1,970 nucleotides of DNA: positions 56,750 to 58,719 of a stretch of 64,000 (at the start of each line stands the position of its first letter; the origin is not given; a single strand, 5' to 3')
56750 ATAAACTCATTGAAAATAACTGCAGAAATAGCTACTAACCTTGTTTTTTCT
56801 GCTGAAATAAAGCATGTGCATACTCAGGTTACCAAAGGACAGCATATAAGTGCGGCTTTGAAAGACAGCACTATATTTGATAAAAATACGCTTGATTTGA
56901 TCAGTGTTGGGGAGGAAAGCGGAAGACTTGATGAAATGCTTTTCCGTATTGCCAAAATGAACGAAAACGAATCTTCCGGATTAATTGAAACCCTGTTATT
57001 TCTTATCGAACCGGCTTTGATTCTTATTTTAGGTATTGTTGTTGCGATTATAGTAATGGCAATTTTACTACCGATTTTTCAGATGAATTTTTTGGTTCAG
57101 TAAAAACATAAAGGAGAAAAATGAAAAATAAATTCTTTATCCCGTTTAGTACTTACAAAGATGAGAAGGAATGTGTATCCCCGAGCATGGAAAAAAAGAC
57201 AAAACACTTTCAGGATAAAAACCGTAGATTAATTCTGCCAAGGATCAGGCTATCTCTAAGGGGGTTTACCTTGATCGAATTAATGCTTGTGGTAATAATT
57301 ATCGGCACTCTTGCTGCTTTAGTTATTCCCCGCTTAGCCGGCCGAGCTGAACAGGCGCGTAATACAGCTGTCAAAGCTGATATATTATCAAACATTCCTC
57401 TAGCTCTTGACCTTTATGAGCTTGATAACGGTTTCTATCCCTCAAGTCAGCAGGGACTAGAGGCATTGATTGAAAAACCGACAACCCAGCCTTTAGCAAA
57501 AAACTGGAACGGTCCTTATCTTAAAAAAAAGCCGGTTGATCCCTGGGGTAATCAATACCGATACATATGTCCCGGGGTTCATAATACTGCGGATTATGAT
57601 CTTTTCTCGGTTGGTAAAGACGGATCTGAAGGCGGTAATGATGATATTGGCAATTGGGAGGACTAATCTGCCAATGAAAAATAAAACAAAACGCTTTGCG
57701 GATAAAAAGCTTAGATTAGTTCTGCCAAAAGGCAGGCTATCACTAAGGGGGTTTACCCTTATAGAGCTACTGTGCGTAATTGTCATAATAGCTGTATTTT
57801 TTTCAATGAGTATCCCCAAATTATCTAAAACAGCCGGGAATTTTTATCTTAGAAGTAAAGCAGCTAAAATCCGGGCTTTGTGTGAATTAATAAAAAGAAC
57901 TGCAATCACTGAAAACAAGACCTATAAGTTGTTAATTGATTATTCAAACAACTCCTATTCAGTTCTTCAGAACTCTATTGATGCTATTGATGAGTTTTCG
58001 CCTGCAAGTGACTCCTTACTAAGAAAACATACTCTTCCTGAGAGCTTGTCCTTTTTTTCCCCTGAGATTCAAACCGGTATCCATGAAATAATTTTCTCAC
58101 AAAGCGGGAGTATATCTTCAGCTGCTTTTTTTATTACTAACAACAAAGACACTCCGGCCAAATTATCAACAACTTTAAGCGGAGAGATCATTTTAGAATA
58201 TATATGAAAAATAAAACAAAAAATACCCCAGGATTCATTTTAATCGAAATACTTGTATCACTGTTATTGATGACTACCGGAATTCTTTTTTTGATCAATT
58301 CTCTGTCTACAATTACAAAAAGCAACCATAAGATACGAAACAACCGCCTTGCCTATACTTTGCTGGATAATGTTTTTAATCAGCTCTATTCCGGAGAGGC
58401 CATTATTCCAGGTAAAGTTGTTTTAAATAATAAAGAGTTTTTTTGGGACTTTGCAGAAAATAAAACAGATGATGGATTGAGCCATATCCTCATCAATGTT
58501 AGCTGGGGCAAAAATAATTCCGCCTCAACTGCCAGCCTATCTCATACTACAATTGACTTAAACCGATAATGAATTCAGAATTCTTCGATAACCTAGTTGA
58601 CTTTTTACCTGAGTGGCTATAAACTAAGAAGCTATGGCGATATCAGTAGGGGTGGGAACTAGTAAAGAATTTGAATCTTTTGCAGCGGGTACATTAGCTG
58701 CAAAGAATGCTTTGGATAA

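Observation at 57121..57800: Two adjacent pseudopilin genes share a duplicated, unusually long prepilin leader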

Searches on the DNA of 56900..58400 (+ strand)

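Call 19: search_rna_families(sources=[L003, L004, L007, L016, L061, L058, L023], threshold=evalue, max_evalue=1)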
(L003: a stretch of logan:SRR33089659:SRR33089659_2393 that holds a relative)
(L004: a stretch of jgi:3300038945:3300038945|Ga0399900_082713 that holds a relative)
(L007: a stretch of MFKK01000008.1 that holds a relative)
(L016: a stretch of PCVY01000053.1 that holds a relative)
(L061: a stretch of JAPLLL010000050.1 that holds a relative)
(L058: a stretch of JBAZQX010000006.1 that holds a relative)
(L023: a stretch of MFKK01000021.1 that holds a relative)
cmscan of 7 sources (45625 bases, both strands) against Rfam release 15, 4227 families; matches with E-value up to 1: 4.
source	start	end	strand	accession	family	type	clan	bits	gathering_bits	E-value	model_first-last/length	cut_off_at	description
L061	1600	1673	+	RF00005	tRNA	Gene; tRNA;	CL00001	60.7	29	7.9e-11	1-71/71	no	tRNA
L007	5998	6108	+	RF04213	MIR7807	Gene; miRNA;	-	27.4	90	0.19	1-134/134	no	MIR7807 microRNA precursor family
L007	7316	7351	+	RF03743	MIR7696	Gene; miRNA;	-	27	83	0.54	1-88/88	no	MIR7696 microRNA precursor family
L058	158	225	-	RF00612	SNORD75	Gene; snRNA; snoRNA; CD-box;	-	21.5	50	0.29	1-62/62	no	Small nucleolar RNA SNORD75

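Call 20: search_rna_families(source=window, start=56900, end=58400, threshold=evalue, max_evalue=10)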
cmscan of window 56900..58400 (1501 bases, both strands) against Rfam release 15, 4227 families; matches with E-value up to 10: 7.
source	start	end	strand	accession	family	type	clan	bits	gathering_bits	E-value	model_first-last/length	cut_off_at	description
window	56918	57064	+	RF01264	snR83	Gene; snRNA; snoRNA; HACA-box;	CL00023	20.5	75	0.05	1-308/308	no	Small nucleolar RNA snR83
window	56934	56994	-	RF02716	sno_ncR3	Gene; snRNA; snoRNA; CD-box;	-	18.3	88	0.8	1-75/75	no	Small nucleolar RNA ncR3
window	57911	57967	-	RF03528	mir-1264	Gene; miRNA;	-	16.9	79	4.3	1-67/67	no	mir-1264 microRNA precursor family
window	57631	57672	+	RF00323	snoR79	Gene; snRNA; snoRNA; CD-box;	-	16.3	80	5.8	1-65/65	no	Small nucleolar RNA R79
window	57524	57550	-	RF01793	ffh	Gene; sRNA;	-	16.1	35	6.5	1-52/52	no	ffh sRNA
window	57124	57163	-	RF00180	REN-SRE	Cis-reg;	-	14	41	3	1-37/37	no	Renin stability regulatory element (REN-SRE)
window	57591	57667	+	RF01147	sR12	Gene; snRNA; snoRNA; CD-box;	-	13.4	38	7.7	1-52/52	no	Small nucleolar RNA sR12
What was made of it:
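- On Known structured RNA family (Rfam): No relevant match in the window region or in seven loci with intact elements (calls 19, 20).
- Tried and rejected: Rfam search of the window region and of seven loci with intact elements gave no relevant family (calls 19, 20).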

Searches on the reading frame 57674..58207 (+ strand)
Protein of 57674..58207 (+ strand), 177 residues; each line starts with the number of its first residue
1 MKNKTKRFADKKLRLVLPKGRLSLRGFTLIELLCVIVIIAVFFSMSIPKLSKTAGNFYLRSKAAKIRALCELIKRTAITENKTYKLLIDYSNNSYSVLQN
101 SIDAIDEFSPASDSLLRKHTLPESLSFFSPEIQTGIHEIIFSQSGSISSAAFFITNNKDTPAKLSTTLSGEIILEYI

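Call 6: search_protein_families(library=pfam, proteins=[window:57674-58207:+], max_evalue=0.01)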
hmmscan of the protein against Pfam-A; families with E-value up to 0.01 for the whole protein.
window:57674-58207:+ (177 aa): 1 family
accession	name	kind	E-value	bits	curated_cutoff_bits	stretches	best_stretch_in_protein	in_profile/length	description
PF07963.17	N_methyl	-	6.2e-06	26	21.2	1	25-45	5-25/27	Prokaryotic N-terminal methylation motif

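Call 7: search_protein_families(library=ncbifam, proteins=[window:57674-58207:+], max_evalue=0.01)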
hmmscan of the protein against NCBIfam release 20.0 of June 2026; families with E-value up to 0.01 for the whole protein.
window:57674-58207:+ (177 aa): 11 families
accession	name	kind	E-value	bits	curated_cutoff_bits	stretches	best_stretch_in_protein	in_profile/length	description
TIGR01708.2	typeII_sec_gspH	equivalog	1.5e-10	41.4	80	1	25-124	2-98/169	type II secretion system minor pseudopilin GspH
NF040982.1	ComGD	equivalog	4.2e-10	40.2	70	1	25-157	2-121/139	competence type IV pilus minor pilin ComGD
TIGR02596.1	TIGR02596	subfamily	2e-07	31.3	70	1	27-83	1-57/196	Verru_Chthon cassette protein D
TIGR02532.1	IV_pilin_GFxxxE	domain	4.3e-07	29.5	16.3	1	25-45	2-22/24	prepilin-type N-terminal cleavage/methylation domain-containing protein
NF040999.1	pilin_ComGC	equivalog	1.1e-06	28.7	75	1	25-67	2-44/84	competence type IV pilus major pilin ComGC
NF007800.0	PRK10506.1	equivalog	1.5e-06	28.1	158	1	25-99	9-83/163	prepilin peptidase-dependent protein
TIGR01710.1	typeII_sec_gspG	equivalog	1.4e-05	25.2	88.85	1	25-71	1-47/134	type II secretion system major pseudopilin GspG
NF007862.0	PRK10574.1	equivalog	0.00013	22.1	138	1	25-51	5-31/145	prepilin peptidase-dependent pilin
NF047827.1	T3SSXpsH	equivalog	0.00013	21.8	160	1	25-96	1-72/145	type II secretion system protein XpsH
NF041013.1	T4P_ComGE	equivalog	0.00019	21.5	49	1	24-99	3-80/83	competence type IV pilus minor pilin ComGE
NF041775.1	typeIV_PilA_Myxo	equivalog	0.00049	20.1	400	1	25-65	11-47/214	type IV pilin protein PilA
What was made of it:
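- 57674..58207 (+): gspH-like minor pseudopilin with a 26-residue leader. Alternative starts at 57638 and 57641 give 38 or 37 residues. TIGR01708 gspH 41 bits, which is below its cut-off (calls 6, 7).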

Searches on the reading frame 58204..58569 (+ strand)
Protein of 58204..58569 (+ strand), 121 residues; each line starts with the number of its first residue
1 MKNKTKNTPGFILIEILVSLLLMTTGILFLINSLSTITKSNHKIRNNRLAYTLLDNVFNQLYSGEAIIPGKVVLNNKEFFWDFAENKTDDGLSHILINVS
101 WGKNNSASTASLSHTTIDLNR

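Call 6: search_protein_families(library=pfam, proteins=[window:58204-58569:+], max_evalue=0.01)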
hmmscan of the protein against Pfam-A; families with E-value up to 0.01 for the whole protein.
window:58204-58569:+ (121 aa): 0 families

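Call 7: search_protein_families(library=ncbifam, proteins=[window:58204-58569:+], max_evalue=0.01)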
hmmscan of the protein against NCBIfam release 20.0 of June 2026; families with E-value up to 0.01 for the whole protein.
window:58204-58569:+ (121 aa): 4 families
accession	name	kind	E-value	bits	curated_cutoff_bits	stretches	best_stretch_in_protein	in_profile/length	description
NF041013.1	T4P_ComGE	equivalog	4.2e-08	33.2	49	1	6-57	1-52/83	competence type IV pilus minor pilin ComGE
TIGR01707.1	gspI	equivalog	4.6e-08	33.5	44.35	1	10-91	1-87/101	type II secretion system minor pseudopilin GspI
TIGR02523.1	type_IV_pilV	equivalog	5.7e-05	23.6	52.2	1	10-59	3-52/139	type IV pilus modification protein PilV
NF041002.1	pilin_ComGF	equivalog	0.00054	20.2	80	1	9-47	2-40/139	competence type IV pilus minor pilin ComGF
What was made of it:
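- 58204..58569 (+): gspI-like minor pseudopilin with an ordinary 10-residue leader. The site reads GGA TTC ATT, so it has no TTTA. TIGR01707 33.5 bits, below its cut-off (call 7).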
